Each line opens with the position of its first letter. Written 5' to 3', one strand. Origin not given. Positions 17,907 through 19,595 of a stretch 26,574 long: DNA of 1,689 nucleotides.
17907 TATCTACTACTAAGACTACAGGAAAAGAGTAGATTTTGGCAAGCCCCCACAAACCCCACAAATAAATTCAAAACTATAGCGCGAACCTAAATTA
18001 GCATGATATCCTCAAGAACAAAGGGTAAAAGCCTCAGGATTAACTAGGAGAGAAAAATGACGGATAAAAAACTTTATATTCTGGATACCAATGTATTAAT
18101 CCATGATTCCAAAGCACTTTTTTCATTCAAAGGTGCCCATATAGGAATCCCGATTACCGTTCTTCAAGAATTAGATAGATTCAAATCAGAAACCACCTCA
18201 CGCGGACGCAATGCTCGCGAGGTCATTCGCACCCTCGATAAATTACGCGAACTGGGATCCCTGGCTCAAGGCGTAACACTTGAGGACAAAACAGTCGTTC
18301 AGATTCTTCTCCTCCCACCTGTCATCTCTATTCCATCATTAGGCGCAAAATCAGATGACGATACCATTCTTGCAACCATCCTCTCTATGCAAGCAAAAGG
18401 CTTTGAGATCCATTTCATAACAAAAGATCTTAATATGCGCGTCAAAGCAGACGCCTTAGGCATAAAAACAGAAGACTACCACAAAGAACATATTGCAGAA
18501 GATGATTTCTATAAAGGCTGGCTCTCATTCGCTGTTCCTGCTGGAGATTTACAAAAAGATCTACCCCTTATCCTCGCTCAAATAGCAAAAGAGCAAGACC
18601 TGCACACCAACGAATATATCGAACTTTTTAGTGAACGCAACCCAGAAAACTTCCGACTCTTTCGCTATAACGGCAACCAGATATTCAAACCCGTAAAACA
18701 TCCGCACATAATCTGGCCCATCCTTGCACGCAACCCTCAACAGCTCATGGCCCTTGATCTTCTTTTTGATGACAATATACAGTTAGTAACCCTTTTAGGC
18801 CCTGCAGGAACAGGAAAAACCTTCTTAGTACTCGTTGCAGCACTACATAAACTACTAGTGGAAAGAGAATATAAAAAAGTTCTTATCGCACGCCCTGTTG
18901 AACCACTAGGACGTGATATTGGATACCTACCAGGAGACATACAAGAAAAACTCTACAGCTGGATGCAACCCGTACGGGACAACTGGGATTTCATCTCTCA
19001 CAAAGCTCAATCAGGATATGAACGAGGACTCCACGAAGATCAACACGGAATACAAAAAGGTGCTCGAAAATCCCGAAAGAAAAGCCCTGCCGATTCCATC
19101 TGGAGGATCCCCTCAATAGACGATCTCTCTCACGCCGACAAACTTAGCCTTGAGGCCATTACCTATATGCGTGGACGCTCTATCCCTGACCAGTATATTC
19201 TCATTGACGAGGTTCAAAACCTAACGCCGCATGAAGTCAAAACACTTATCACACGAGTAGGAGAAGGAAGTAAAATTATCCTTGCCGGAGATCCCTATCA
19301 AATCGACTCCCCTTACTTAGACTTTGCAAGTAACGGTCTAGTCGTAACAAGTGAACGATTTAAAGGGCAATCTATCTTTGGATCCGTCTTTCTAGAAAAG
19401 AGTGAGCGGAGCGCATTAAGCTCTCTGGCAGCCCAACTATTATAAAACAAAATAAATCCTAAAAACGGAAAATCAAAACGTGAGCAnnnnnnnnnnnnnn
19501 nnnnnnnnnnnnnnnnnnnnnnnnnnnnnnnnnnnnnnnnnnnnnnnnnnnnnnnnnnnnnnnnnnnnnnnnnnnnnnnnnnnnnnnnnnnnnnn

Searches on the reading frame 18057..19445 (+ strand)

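Call 59: search_protein_families(library=pfam, proteins=[window:18057-19445:+], max_evalue=0.001)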
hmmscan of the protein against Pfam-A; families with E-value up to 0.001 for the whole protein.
window:18057-19445:+ (462 aa): 7 families
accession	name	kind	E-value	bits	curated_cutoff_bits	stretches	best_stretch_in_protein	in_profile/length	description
PF02562.22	PhoH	-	2.3e-40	138.8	27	1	222-449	2-189/205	PhoH-like protein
PF13638.12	PIN_4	-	2.5e-28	99.5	21.9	1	7-142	1-132/132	PIN domain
PF13604.12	AAA_30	-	2.9e-08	34.1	27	0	226-261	3-38/191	AAA domain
PF13245.12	AAA_19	-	3.1e-07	31.1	25.1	0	369-416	82-129/134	AAA domain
PF00270.35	DEAD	-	0.00026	21.2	26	0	227-288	2-61/167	DEAD/DEAH box helicase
PF13401.12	AAA_22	-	0.00038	21.2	27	0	376-415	84-125/130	AAA domain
PF00580.27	UvrD-helicase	-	0.00091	19.4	23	0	379-415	214-250/271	UvrD/REP helicase N-terminal domain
